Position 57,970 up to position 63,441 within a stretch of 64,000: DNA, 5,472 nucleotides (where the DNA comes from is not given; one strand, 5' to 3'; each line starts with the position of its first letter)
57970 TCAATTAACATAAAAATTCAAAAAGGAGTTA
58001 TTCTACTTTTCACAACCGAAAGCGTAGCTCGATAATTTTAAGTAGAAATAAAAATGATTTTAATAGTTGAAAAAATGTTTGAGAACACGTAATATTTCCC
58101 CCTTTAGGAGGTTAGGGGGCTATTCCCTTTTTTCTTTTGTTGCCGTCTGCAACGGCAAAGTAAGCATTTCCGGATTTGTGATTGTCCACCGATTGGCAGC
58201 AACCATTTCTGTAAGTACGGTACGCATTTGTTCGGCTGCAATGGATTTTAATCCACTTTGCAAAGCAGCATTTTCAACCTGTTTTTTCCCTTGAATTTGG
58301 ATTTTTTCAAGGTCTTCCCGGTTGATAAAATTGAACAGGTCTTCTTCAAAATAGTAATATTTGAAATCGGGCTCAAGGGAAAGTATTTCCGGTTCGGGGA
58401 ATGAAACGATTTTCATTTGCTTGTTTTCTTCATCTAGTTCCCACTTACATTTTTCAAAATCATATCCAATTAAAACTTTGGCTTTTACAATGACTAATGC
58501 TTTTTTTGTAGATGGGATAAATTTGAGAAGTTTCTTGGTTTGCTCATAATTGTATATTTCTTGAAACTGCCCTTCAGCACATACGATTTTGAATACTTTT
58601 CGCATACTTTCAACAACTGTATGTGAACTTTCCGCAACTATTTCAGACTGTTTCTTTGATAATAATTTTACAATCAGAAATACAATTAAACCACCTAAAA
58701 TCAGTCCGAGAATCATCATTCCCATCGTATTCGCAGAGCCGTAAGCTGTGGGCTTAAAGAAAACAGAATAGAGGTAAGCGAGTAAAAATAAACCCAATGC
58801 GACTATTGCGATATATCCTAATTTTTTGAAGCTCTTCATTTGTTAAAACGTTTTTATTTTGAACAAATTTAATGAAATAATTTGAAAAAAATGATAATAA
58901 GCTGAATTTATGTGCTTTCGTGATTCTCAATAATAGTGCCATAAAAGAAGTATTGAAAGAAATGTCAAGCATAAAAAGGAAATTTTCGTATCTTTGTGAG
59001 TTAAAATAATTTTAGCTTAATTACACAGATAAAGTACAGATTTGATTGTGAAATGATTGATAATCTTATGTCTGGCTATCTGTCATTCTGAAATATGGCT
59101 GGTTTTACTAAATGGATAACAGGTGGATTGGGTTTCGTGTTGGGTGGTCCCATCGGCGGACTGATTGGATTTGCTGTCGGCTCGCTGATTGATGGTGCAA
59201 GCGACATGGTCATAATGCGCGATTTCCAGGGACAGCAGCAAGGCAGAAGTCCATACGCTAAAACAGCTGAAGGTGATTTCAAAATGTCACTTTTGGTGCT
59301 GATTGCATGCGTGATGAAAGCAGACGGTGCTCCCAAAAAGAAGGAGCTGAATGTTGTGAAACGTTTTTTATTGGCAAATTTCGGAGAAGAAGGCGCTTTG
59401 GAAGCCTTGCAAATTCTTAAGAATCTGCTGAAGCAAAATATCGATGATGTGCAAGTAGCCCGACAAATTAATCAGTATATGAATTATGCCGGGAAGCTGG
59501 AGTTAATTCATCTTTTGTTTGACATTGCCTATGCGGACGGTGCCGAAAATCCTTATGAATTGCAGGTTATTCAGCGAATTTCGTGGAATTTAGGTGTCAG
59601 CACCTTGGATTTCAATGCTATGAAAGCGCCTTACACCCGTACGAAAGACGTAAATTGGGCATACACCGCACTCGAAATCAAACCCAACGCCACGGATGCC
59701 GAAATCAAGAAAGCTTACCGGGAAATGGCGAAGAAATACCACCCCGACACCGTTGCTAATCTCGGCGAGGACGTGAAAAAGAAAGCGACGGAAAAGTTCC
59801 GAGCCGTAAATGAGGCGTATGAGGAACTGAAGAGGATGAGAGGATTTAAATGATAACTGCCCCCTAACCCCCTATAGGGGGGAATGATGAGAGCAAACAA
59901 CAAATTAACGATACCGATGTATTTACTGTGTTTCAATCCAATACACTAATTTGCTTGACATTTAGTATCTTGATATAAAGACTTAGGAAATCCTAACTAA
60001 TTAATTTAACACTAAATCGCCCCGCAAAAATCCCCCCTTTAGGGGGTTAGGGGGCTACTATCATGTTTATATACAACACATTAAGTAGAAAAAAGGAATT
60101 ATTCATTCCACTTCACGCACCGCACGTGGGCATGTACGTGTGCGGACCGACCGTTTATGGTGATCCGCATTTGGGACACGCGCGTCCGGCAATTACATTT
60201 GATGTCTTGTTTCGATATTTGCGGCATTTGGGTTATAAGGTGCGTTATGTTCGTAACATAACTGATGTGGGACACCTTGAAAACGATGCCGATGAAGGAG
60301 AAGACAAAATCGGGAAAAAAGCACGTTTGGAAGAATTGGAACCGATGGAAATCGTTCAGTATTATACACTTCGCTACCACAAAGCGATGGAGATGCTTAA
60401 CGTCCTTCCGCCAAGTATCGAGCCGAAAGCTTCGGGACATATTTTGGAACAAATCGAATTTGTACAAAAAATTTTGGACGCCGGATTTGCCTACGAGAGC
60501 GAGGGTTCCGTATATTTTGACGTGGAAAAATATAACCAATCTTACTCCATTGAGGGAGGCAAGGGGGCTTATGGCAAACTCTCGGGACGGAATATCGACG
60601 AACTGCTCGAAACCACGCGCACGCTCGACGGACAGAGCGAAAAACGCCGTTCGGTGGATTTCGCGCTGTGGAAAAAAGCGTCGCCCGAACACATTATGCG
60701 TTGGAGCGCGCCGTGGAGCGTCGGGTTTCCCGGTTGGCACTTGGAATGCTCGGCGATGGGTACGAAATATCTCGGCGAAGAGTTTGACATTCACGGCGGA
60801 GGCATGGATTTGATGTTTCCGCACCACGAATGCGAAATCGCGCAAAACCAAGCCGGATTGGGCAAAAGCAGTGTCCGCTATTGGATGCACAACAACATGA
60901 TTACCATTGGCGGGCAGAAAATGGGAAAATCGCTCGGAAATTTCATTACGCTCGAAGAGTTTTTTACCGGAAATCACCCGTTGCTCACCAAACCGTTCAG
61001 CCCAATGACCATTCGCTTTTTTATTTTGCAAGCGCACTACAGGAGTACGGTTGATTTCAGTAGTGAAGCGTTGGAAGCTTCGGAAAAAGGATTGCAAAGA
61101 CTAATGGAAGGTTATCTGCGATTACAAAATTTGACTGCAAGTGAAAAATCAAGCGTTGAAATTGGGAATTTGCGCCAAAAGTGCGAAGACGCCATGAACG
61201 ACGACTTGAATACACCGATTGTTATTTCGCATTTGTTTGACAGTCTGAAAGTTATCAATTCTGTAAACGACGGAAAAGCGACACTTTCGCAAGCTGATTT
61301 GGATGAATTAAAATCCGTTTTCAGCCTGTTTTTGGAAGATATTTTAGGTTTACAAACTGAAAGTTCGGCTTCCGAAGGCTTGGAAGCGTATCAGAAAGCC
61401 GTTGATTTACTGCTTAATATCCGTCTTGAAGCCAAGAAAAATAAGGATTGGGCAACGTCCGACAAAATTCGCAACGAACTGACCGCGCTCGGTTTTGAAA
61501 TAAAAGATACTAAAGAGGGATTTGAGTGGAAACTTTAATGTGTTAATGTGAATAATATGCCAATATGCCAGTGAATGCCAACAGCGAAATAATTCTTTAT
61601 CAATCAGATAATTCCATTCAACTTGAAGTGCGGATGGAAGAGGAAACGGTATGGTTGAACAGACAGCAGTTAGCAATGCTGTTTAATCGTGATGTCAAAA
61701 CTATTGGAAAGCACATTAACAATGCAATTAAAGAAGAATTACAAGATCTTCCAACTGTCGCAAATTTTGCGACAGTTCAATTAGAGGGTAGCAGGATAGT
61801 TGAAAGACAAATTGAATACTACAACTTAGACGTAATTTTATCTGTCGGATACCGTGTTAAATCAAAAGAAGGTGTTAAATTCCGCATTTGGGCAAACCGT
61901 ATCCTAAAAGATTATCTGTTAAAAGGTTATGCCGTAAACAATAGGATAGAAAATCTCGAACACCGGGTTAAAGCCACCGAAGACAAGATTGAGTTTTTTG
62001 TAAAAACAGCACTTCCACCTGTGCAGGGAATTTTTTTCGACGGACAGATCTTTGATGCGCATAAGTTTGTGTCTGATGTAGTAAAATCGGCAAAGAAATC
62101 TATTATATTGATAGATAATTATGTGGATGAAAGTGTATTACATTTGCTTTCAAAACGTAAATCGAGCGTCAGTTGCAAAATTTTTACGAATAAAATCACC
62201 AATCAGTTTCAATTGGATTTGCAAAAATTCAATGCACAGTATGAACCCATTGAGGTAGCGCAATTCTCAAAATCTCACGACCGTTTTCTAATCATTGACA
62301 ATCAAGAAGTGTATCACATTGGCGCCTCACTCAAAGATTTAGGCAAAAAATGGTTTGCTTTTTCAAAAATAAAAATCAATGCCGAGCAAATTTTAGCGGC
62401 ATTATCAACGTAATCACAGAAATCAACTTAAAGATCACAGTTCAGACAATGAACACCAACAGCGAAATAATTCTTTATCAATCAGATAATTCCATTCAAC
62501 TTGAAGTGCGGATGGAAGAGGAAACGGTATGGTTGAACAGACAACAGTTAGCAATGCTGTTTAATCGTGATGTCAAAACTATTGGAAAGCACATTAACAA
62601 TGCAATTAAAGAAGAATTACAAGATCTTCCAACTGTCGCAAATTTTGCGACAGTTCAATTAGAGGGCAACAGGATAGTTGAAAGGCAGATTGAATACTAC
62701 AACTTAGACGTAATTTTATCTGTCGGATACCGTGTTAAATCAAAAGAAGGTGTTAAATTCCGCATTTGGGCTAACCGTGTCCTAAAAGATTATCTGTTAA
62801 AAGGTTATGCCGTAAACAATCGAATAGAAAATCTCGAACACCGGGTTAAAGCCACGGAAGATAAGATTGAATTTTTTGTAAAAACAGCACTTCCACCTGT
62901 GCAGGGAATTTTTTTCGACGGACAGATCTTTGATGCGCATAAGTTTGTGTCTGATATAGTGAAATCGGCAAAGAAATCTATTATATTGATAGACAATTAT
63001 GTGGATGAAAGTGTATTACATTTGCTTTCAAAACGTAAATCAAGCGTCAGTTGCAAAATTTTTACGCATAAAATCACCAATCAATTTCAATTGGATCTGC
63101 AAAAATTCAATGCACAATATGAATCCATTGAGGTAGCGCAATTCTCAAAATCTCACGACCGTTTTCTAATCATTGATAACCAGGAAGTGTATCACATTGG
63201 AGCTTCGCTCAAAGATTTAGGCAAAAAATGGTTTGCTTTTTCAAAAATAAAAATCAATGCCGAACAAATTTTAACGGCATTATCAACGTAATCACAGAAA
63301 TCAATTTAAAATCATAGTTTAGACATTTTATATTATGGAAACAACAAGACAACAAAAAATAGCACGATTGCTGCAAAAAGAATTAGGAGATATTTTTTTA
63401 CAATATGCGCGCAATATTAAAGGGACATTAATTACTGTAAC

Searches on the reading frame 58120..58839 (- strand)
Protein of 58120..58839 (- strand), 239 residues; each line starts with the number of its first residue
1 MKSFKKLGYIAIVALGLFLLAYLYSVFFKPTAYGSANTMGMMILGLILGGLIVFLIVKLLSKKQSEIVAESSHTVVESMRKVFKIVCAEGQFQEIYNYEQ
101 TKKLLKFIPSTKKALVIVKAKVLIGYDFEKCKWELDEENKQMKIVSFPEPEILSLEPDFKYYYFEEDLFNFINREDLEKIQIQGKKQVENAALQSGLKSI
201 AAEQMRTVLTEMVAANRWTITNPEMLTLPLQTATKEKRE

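Call 30: search_protein_families(library=pfam, proteins=[window:58120-58839:-], max_evalue=0.001)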
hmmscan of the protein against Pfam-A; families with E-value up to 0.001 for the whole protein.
window:58120-58839:- (239 aa): 1 family
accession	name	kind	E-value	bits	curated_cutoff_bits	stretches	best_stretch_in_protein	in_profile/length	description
PF14014.11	DUF4230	-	3.3e-25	89.4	27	1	77-216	1-141/148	Protein of unknown function (DUF4230)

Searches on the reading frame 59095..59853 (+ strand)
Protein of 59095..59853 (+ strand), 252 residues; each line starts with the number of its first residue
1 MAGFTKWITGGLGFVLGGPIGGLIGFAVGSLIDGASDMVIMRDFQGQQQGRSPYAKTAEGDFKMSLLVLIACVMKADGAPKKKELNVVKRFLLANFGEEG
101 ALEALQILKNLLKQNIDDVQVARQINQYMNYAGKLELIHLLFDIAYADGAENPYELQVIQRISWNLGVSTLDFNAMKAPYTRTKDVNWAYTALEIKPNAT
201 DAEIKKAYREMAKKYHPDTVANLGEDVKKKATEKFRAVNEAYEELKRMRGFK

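Call 30: search_protein_families(library=pfam, proteins=[window:59095-59853:+], max_evalue=0.001)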
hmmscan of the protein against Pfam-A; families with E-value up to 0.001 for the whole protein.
window:59095-59853:+ (252 aa): 2 families
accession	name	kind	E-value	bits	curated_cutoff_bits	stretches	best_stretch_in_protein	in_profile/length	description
PF05099.18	TerB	-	2.8e-21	76.4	24.4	1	65-177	3-117/118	Tellurite resistance protein TerB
PF00226.36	DnaJ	-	8.5e-17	61.5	27.8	1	190-246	3-54/63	DnaJ domain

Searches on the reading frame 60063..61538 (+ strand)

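Call 30: search_protein_families(library=pfam, proteins=[window:60063-61538:+], max_evalue=0.001)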
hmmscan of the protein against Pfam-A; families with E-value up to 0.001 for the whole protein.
window:60063-61538:+ (491 aa): 6 families
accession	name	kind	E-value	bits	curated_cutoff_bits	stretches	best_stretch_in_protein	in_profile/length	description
PF01406.26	tRNA-synt_1e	-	2.7e-104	349.2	27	1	15-340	3-299/301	tRNA synthetases class I (C) catalytic domain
PF09190.17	DALR_2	-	1.7e-10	41.7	22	1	375-430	3-55/57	DALR domain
PF09334.17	tRNA-synt_1g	-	1.1e-08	34.8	20.1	1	31-156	10-126/391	tRNA synthetases class I (M)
PF23493.1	CysS_C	-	7.6e-06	26.4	23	1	445-489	6-50/51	Cysteinyl-tRNA ligase anticodon binding domain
PF00133.28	tRNA-synt_1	-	0.00013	21.4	22.7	0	24-64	27-67/414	tRNA synthetases class I (I, L, M and V)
PF01921.24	tRNA-synt_1f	-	0.00047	19.6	27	0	279-356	274-345/360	tRNA synthetases class I (K)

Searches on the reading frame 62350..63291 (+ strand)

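Call 70: search_protein_families(library=pfam, proteins=[window:62350-63291:+], max_evalue=0.001)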
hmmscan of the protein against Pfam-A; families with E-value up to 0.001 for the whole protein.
window:62350-63291:+ (313 aa): 1 family
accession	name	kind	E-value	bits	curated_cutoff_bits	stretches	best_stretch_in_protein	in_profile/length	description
PF13310.11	Virulence_RhuM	-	1.7e-23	83.7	33.7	1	95-161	2-69/252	Virulence protein RhuM family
